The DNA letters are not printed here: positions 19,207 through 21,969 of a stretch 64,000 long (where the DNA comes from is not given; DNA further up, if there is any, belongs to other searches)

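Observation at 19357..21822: beta-CASP/MBL nuclease-like protein with a 390-aa uncharacterised C-terminal extension inside a CAZyme locus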

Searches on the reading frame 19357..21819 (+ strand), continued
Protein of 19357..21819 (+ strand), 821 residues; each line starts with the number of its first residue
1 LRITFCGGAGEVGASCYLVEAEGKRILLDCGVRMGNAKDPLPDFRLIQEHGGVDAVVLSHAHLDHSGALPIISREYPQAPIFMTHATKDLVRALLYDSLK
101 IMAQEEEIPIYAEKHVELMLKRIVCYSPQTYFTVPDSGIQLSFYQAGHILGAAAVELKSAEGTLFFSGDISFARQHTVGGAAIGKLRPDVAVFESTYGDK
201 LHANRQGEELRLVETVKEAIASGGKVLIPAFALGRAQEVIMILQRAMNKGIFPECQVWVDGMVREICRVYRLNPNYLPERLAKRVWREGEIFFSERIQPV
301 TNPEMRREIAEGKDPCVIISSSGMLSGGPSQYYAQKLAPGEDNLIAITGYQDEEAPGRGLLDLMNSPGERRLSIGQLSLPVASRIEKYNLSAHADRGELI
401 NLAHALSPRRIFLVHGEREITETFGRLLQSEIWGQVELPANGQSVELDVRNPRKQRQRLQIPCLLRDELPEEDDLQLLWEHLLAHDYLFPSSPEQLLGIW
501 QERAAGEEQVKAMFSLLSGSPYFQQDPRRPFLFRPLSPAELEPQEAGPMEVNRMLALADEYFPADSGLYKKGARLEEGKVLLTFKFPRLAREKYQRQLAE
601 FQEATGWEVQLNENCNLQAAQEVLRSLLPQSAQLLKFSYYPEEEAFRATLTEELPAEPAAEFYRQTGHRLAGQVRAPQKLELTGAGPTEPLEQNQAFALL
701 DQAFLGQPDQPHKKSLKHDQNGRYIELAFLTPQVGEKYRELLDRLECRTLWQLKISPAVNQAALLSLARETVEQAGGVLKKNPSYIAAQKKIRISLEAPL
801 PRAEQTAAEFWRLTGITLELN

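Call 10: find_homologous_proteins(query=window:19357-21819:+)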
Query window:19357-21819:+ (821 aa): 7995 proteins with E <= 0.001 among 8000 candidates; the best 120 are listed.
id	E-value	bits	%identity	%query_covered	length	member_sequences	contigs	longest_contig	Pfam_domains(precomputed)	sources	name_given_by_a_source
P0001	0.0e+0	1274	69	100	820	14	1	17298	PF12706.14,PF16661.12,PF23023.2,PF13483.13,PF07521.18,PF10996.15,PF00753.34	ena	-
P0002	2.7e-285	967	53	99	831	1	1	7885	PF12706.14,PF16661.12,PF23023.2,PF07521.18,PF10996.15,PF00753.34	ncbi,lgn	-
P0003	2.8e-285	967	55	97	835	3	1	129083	PF12706.14,PF16661.12,PF23023.2,PF07521.18,PF10996.15,PF00753.34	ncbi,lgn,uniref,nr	ncbi:putative metal-dependent RNase [Caldicoprobacter guelmensis]|uniref:MBL fold metallo-hydrolase 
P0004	5.2e-281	953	54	97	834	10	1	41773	PF12706.14,PF16661.12,PF23023.2,PF07521.18,PF10996.15,PF00753.34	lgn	-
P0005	7.2e-280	949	54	97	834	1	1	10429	PF12706.14,PF16661.12,PF23023.2,PF07521.18,PF10996.15,PF00753.34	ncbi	-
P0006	1.8e-279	948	54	100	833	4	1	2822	PF12706.14,PF16661.12,PF23023.2,PF07521.18,PF10996.15,PF00753.34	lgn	-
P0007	5.2e-278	943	53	100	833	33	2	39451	PF12706.14,PF16661.12,PF23023.2,PF07521.18,PF10996.15,PF00753.34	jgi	jgi:Cft2 family RNA processing exonuclease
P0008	5.8e-278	943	53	97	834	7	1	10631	PF12706.14,PF16661.12,PF23023.2,PF07521.18,PF10996.15,PF00753.34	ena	-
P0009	6.7e-277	939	53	97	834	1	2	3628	PF12706.14,PF16661.12,PF23023.2,PF07521.18,PF10996.15,PF00753.34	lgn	-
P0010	1.2e-276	939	53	97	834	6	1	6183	PF12706.14,PF16661.12,PF23023.2,PF07521.18,PF10996.15,PF00753.34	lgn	-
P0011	5.7e-276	936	53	100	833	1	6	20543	PF12706.14,PF16661.12,PF23023.2,PF07521.18,PF10996.15,PF00753.34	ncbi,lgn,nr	ncbi:MAG TPA: MBL fold metallo-hydrolase [Clostridia bacterium]|nr:MBL fold metallo-hydrolase [Clost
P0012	1.5e-274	932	53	100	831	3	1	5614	PF12706.14,PF16661.12,PF23023.2,PF07521.18,PF10996.15,PF00753.34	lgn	-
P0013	3.4e-272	924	52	100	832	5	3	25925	PF12706.14,PF16661.12,PF23023.2,PF07521.18,PF10996.15,PF00753.34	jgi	jgi:Cft2 family RNA processing exonuclease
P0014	6.9e-272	923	52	100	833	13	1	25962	PF12706.14,PF16661.12,PF23023.2,PF07521.18,PF10996.15,PF00753.34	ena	-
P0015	7.7e-272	923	53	97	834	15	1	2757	PF12706.14,PF16661.12,PF23023.2,PF07521.18,PF10996.15,PF00753.34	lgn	-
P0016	6.5e-270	916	53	97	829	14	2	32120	PF12706.14,PF16661.12,PF23023.2,PF07521.18,PF10996.15,PF00753.34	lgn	-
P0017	1.1e-269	916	54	97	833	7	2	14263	PF12706.14,PF16661.12,PF23023.2,PF07521.18,PF10996.15,PF00753.34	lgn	-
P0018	1.3e-269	915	53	97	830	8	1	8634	PF12706.14,PF16661.12,PF23023.2,PF13483.13,PF07521.18,PF10996.15,PF00753.34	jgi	-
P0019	1.8e-266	905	52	100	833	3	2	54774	PF12706.14,PF16661.12,PF23023.2,PF07521.18,PF10996.15,PF00753.34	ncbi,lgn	-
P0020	1.1e-263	896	52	99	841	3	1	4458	PF12706.14,PF16661.12,PF23023.2,PF13483.13,PF07521.18,PF10996.15,PF00753.34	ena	-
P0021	8.6e-263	893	51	100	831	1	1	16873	PF12706.14,PF16661.12,PF23023.2,PF07521.18,PF10996.15,PF00753.34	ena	-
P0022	1.5e-262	892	51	100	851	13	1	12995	PF12706.14,PF16661.12,PF23023.2,PF07521.18,PF10996.15,PF00753.34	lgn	-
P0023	4.4e-261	887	53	95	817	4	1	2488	PF12706.14,PF16661.12,PF23023.2,PF07521.18,PF10996.15,PF00753.34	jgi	jgi:Cft2 family RNA processing exonuclease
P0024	4.2e-259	881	51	100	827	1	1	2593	PF12706.14,PF16661.12,PF23023.2,PF07521.18,PF10996.15,PF00753.34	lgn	-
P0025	4.7e-251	854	50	100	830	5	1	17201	PF12706.14,PF16661.12,PF23023.2,PF07521.18,PF10996.15,PF00753.34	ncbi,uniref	ncbi:MBL fold metallo-hydrolase [Thermoanaerobacterium sp. DL9XJH110]|uniref:MBL fold metallo-hydrol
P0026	1.1e-250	853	49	100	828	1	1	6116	PF12706.14,PF16661.12,PF23023.2,PF07521.18,PF10996.15,PF00753.34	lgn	-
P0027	5.3e-249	847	50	99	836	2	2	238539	PF12706.14,PF16661.12,PF23023.2,PF07521.18,PF10996.15,PF00753.34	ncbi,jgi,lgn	ncbi:MAG: MBL fold metallo-hydrolase [Mahellales bacterium]|jgi:predicted metal-dependent RNase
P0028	2.2e-248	845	47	100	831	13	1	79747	PF12706.14,PF16661.12,PF23023.2,PF07521.18,PF10996.15,PF00753.34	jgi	-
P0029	3.6e-248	844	47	100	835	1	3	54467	PF12706.14,PF16661.12,PF23023.2,PF07521.18,PF10996.15,PF00753.34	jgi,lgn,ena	-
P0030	1.1e-247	843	48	100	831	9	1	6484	PF12706.14,PF16661.12,PF23023.2,PF07521.18,PF10996.15,PF00753.34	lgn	-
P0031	2.9e-247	841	47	100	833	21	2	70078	PF12706.14,PF16661.12,PF23023.2,PF07521.18,PF10996.15,PF00753.34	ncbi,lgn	-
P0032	8.9e-246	836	49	97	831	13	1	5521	PF12706.14,PF16661.12,PF23023.2,PF07521.18,PF10996.15,PF00753.34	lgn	-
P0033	1.0e-245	836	48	100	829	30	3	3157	PF12706.14,PF16661.12,PF23023.2,PF07521.18,PF10996.15,PF00753.34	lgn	-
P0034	4.9e-245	834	48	100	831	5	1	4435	PF12706.14,PF16661.12,PF23023.2,PF13483.13,PF07521.18,PF10996.15,PF00753.34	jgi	-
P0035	1.0e-244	833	48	100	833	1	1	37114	PF12706.14,PF16661.12,PF23023.2,PF07521.18,PF10996.15,PF00753.34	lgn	-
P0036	1.5e-244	832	45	100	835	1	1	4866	PF12706.14,PF16661.12,PF23023.2,PF07521.18,PF10996.15,PF00753.34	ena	-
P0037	3.1e-244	831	47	100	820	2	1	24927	PF12706.14,PF16661.12,PF23023.2,PF07521.18,PF10996.15,PF00753.34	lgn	-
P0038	3.1e-244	831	48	100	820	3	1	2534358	PF12706.14,PF16661.12,PF23023.2,PF07521.18,PF10996.15,PF00753.34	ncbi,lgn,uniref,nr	ncbi:beta-lactamase domain protein [Thermoanaerobacterium xylanolyticum LX-11]|uniref:Beta-lactamase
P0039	5.0e-244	831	48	95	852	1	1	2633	PF12706.14,PF16661.12,PF23023.2,PF07521.18,PF10996.15,PF00753.34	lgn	-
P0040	3.2e-243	828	47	100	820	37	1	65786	PF12706.14,PF16661.12,PF23023.2,PF07521.18,PF10996.15,PF00753.34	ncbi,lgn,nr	ncbi:Cft2 family RNA processing exonuclease [Thermohydrogenium kirishiense]|nr:Cft2 family RNA proce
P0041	4.1e-243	828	48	100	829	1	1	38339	PF12706.14,PF16661.12,PF23023.2,PF07521.18,PF10996.15,PF00753.34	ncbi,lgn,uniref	ncbi:MBL fold metallo-hydrolase [Thermoanaerobacter uzonensis]|uniref:MBL fold metallo-hydrolase n=1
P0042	5.1e-243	827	47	100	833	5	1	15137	PF12706.14,PF16661.12,PF23023.2,PF07521.18,PF10996.15,PF00753.34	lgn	-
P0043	6.4e-243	827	49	100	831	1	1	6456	PF12706.14,PF16661.12,PF23023.2,PF07521.18,PF10996.15,PF00753.34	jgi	jgi:Cft2 family RNA processing exonuclease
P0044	8.0e-243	827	49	97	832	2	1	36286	PF12706.14,PF16661.12,PF23023.2,PF07521.18,PF10996.15,PF00753.34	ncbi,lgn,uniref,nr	ncbi:MBL fold metallo-hydrolase [Paramaledivibacter caminithermalis]|uniref:RNA processing exonuclea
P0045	8.5e-243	827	49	97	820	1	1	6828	PF12706.14,PF16661.12,PF23023.2,PF07521.18,PF10996.15,PF00753.34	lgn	-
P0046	8.8e-243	827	47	97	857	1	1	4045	PF12706.14,PF16661.12,PF23023.2,PF07521.18,PF10996.15,PF00753.34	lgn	-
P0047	2.1e-242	825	50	97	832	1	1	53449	PF12706.14,PF16661.12,PF23023.2,PF07521.18,PF10996.15,PF00753.34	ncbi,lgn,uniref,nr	ncbi:MBL fold metallo-hydrolase [Fonticella tunisiensis]|uniref:Cft2 family RNA processing exonuclea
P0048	2.3e-242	825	49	99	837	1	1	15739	PF12706.14,PF16661.12,PF23023.2,PF07521.18,PF10996.15,PF00753.34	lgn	-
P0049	2.6e-242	825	48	100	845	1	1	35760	PF12706.14,PF16661.12,PF23023.2,PF07521.18,PF10996.15,PF00753.34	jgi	-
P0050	2.7e-242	825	48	97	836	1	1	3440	PF12706.14,PF16661.12,PF23023.2,PF13483.13,PF19583.6,PF07521.18,PF10996.15,PF00753.34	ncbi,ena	-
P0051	2.7e-242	825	48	100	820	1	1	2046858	PF12706.14,PF16661.12,PF23023.2,PF07521.18,PF10996.15,PF00753.34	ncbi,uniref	ncbi:MBL fold metallo-hydrolase [Thermoanaerobacterium thermosaccharolyticum]|uniref:MBL fold metall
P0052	7.5e-242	823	49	97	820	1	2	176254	PF12706.14,PF16661.12,PF23023.2,PF07521.18,PF10996.15,PF00753.34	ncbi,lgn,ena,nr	ncbi:MAG TPA: MBL fold metallo-hydrolase [Thermoanaerobacterium sp.]|nr:MBL fold metallo-hydrolase [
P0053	1.9e-241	822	46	100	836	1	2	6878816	PF12706.14,PF16661.12,PF23023.2,PF07521.18,PF10996.15,PF00753.34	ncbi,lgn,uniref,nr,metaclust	ncbi:MBL fold metallo-hydrolase [Pseudobacteroides cellulosolvens]|uniref:Beta-Casp domain containin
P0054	2.1e-241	822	49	97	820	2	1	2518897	PF12706.14,PF16661.12,PF23023.2,PF07521.18,PF10996.15,PF00753.34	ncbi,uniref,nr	ncbi:MBL fold metallo-hydrolase RNA specificity domain-containing protein [Thermoanaerobacterium sp.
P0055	6.2e-241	820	47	100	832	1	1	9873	PF12706.14,PF16661.12,PF23023.2,PF07521.18,PF10996.15,PF00753.34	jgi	-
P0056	9.0e-241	820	49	100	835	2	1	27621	PF12706.14,PF16661.12,PF23023.2,PF07521.18,PF10996.15,PF00753.34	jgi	jgi:Cft2 family RNA processing exonuclease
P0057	1.2e-240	819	48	100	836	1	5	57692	PF12706.14,PF16661.12,PF23023.2,PF07521.18,PF10996.15,PF00753.34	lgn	-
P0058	1.7e-240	819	48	97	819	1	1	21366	PF12706.14,PF16661.12,PF23023.2,PF07521.18,PF10996.15,PF00753.34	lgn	-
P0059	2.8e-240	818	49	100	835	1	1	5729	PF12706.14,PF16661.12,PF23023.2,PF07521.18,PF10996.15,PF00753.34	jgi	jgi:predicted metal-dependent RNase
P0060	3.3e-240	818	47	100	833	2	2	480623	PF12706.14,PF16661.12,PF23023.2,PF07521.18,PF10996.15,PF00753.34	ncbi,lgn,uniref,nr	ncbi:MBL fold metallo-hydrolase [Maledivibacter halophilus]|uniref:RNA processing exonuclease, beta-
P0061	1.1e-239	816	51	97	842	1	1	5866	PF12706.14,PF16661.12,PF07521.18,PF10996.15,PF00753.34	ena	-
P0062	1.2e-239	816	47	100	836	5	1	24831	PF12706.14,PF16661.12,PF23023.2,PF07521.18,PF10996.15,PF00753.34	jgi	jgi:predicted metal-dependent RNase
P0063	1.2e-239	816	47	100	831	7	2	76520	PF12706.14,PF16661.12,PF23023.2,PF07521.18,PF10996.15,PF00753.34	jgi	-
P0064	4.1e-239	814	46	100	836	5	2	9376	PF12706.14,PF16661.12,PF23023.2,PF07521.18,PF10996.15,PF00753.34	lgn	-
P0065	3.9e-238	811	48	97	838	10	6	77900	PF12706.14,PF16661.12,PF23023.2,PF07521.18,PF10996.15,PF00753.34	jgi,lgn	jgi:predicted metal-dependent RNase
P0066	5.2e-238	811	49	100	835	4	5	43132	PF12706.14,PF16661.12,PF23023.2,PF07521.18,PF10996.15,PF00753.34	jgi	jgi:Cft2 family RNA processing exonuclease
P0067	6.1e-238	811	48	100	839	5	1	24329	PF12706.14,PF16661.12,PF23023.2,PF07521.18,PF10996.15,PF00753.34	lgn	-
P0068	7.3e-238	810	46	100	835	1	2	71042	PF12706.14,PF16661.12,PF23023.2,PF07521.18,PF10996.15,PF00753.34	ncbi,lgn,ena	-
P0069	1.3e-237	809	51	97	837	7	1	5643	PF12706.14,PF16661.12,PF23023.2,PF07521.18,PF10996.15,PF00753.34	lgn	-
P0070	1.4e-237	809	47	100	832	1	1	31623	PF12706.14,PF16661.12,PF23023.2,PF07521.18,PF10996.15,PF00753.34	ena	-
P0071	2.9e-237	808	49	100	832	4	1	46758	PF12706.14,PF16661.12,PF07521.18,PF10996.15,PF00753.34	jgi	-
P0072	3.4e-237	808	48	97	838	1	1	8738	PF12706.14,PF16661.12,PF23023.2,PF07521.18,PF10996.15,PF00753.34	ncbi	-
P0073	4.3e-237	808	46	100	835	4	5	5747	PF12706.14,PF16661.12,PF23023.2,PF07521.18,PF10996.15,PF00753.34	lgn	-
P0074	3.8e-236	805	47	100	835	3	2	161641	PF12706.14,PF16661.12,PF23023.2,PF13483.13,PF07521.18,PF10996.15,PF00753.34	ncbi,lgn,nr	ncbi:MAG: uncharacterized protein PWQ96_1364 [Clostridia bacterium]|nr:fold metallo-hydrolase [Clost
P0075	7.0e-236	804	48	100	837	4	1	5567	PF12706.14,PF16661.12,PF23023.2,PF07521.18,PF10996.15,PF00753.34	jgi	jgi:Cft2 family RNA processing exonuclease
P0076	1.9e-235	802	48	100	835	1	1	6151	PF12706.14,PF16661.12,PF23023.2,PF07521.18,PF10996.15,PF00753.34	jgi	jgi:predicted metal-dependent RNase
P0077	5.2e-235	801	48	100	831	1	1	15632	PF12706.14,PF16661.12,PF23023.2,PF07521.18,PF10996.15,PF00753.34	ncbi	-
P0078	9.6e-235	800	47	99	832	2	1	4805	PF12706.14,PF16661.12,PF23023.2,PF07521.18,PF10996.15,PF00753.34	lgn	-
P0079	1.2e-234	800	47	97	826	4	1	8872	PF12706.14,PF16661.12,PF23023.2,PF07521.18,PF10996.15,PF00753.34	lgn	-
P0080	1.3e-234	800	45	100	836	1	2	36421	PF12706.14,PF16661.12,PF23023.2,PF07521.18,PF10996.15,PF00753.34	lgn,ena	-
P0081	1.7e-234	799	49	100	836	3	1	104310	PF12706.14,PF16661.12,PF23023.2,PF07521.18,PF10996.15,PF00753.34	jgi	jgi:Cft2 family RNA processing exonuclease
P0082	2.0e-234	799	48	100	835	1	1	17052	PF12706.14,PF16661.12,PF23023.2,PF07521.18,PF10996.15,PF00753.34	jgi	jgi:predicted metal-dependent RNase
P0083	3.1e-234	798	49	97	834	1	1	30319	PF12706.14,PF16661.12,PF23023.2,PF07521.18,PF10996.15,PF00753.34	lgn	-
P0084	3.2e-234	798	47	100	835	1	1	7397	PF12706.14,PF16661.12,PF23023.2,PF07521.18,PF10996.15,PF00753.34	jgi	jgi:predicted metal-dependent RNase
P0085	4.6e-234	798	47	100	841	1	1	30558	PF12706.14,PF16661.12,PF23023.2,PF07521.18,PF10996.15,PF00753.34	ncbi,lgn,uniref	ncbi:MBL fold metallo-hydrolase [Anaerosolibacter sp.]|uniref:MBL fold metallo-hydrolase n=1 Tax=Ana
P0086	5.3e-233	794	47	100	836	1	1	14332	PF12706.14,PF16661.12,PF23023.2,PF07521.18,PF10996.15,PF00753.34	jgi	jgi:predicted metal-dependent RNase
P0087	9.3e-233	793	46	100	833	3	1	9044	PF12706.14,PF16661.12,PF23023.2,PF07521.18,PF10996.15,PF00753.34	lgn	-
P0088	3.2e-232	792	45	100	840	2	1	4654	PF12706.14,PF16661.12,PF23023.2,PF07521.18,PF10996.15,PF00753.34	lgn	-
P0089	6.1e-232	791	46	100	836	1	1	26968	PF12706.14,PF16661.12,PF23023.2,PF07521.18,PF10996.15,PF00753.34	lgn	-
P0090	6.9e-232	791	49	97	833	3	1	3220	PF12706.14,PF16661.12,PF23023.2,PF07521.18,PF10996.15,PF00753.34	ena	-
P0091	1.1e-231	790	46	97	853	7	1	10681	PF12706.14,PF16661.12,PF23023.2,PF19583.6,PF07521.18,PF10996.15,PF00753.34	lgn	-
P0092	1.3e-231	790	45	100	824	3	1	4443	PF12706.14,PF16661.12,PF23023.2,PF07521.18,PF10996.15,PF00753.34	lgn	-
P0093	5.7e-231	787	46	100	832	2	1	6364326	PF12706.14,PF16661.12,PF23023.2,PF07521.18,PF10996.15,PF00753.34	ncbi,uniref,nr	ncbi:MBL fold metallo-hydrolase [Clostridium manihotivorum]|uniref:MBL fold hydrolase n=1 Tax=Clostr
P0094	7.6e-231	787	48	97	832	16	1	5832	PF12706.14,PF16661.12,PF23023.2,PF07521.18,PF10996.15,PF00753.34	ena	-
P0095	2.0e-230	786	44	100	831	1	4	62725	PF12706.14,PF16661.12,PF23023.2,PF07521.18,PF10996.15,PF00753.34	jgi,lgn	-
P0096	2.4e-230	785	47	97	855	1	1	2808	PF12706.14,PF16661.12,PF23023.2,PF07521.18,PF10996.15,PF00753.34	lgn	-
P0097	3.2e-230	785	46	100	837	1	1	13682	PF12706.14,PF16661.12,PF23023.2,PF07521.18,PF10996.15,PF00753.34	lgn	-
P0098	4.9e-230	784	47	97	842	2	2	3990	PF12706.14,PF16661.12,PF23023.2,PF07521.18,PF10996.15,PF00753.34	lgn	-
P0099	5.6e-230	784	46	97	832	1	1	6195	PF12706.14,PF16661.12,PF23023.2,PF07521.18,PF10996.15,PF00753.34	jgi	-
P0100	1.6e-229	783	47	100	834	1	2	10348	PF12706.14,PF16661.12,PF23023.2,PF07521.18,PF10996.15,PF00753.34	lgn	-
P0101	2.9e-229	782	45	100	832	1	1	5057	PF12706.14,PF16661.12,PF23023.2,PF07521.18,PF10996.15,PF00753.34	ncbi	-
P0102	7.5e-229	780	47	100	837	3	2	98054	PF12706.14,PF16661.12,PF23023.2,PF07521.18,PF10996.15,PF00753.34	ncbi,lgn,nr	ncbi:MAG: uncharacterized protein PWR10_1099 [Halanaerobiales bacterium]|nr:uncharacterized protein 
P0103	1.2e-228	780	45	100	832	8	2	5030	PF12706.14,PF16661.12,PF23023.2,PF07521.18,PF10996.15,PF00753.34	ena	-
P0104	1.2e-228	780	45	100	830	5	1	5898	PF12706.14,PF16661.12,PF23023.2,PF07521.18,PF10996.15,PF00753.34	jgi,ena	-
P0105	4.3e-228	778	45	100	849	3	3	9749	PF12706.14,PF16661.12,PF23023.2,PF07521.18,PF10996.15,PF00753.34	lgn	-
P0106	7.4e-228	777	46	99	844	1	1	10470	PF12706.14,PF16661.12,PF23023.2,PF07521.18,PF10996.15,PF00753.34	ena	-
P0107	9.6e-228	777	45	100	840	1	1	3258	PF12706.14,PF16661.12,PF23023.2,PF07521.18,PF10996.15,PF00753.34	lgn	-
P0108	1.8e-227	776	45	100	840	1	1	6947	PF12706.14,PF16661.12,PF23023.2,PF07521.18,PF10996.15,PF00753.34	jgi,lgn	-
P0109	3.7e-227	775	45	100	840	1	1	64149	PF12706.14,PF16661.12,PF23023.2,PF07521.18,PF10996.15,PF00753.34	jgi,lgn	jgi:predicted metal-dependent RNase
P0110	6.3e-227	774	47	96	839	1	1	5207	PF12706.14,PF16661.12,PF23023.2,PF07521.18,PF10996.15,PF00753.34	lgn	-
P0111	6.6e-227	774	49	95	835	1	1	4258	PF12706.14,PF16661.12,PF23023.2,PF07521.18,PF10996.15,PF00753.34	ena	-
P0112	1.4e-226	773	45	100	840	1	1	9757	PF12706.14,PF16661.12,PF23023.2,PF07521.18,PF10996.15,PF00753.34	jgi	-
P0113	1.4e-226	773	45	100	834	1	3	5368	PF12706.14,PF16661.12,PF23023.2,PF07521.18,PF10996.15,PF00753.34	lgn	-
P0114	1.7e-226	773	47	99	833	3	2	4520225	PF12706.14,PF16661.12,PF23023.2,PF07521.18,PF10996.15,PF00753.34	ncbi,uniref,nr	ncbi:Metallo-beta-lactamase superfamily domain protein [Acididesulfobacillus acetoxydans]|uniref:Int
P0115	3.9e-226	772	46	97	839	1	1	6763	PF12706.14,PF16661.12,PF23023.2,PF07521.18,PF10996.15,PF00753.34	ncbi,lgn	-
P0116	6.1e-226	771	46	100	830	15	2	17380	PF12706.14,PF16661.12,PF23023.2,PF07521.18,PF10996.15,PF00753.34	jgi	jgi:predicted metal-dependent RNase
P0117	7.5e-226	771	44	100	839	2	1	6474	PF12706.14,PF16661.12,PF23023.2,PF07521.18,PF10996.15,PF00753.34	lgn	-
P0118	2.0e-225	769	45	100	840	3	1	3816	PF12706.14,PF16661.12,PF23023.2,PF07521.18,PF10996.15,PF00753.34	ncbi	-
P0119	5.0e-225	768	46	100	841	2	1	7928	PF12706.14,PF16661.12,PF23023.2,PF07521.18,PF10996.15,PF00753.34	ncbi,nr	ncbi:MAG TPA: MBL fold metallo-hydrolase [Halanaerobiales bacterium]|nr:MBL fold metallo-hydrolase [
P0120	1.4e-224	766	46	97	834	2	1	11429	PF12706.14,PF16661.12,PF23023.2,PF07521.18,PF10996.15,PF00753.34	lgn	-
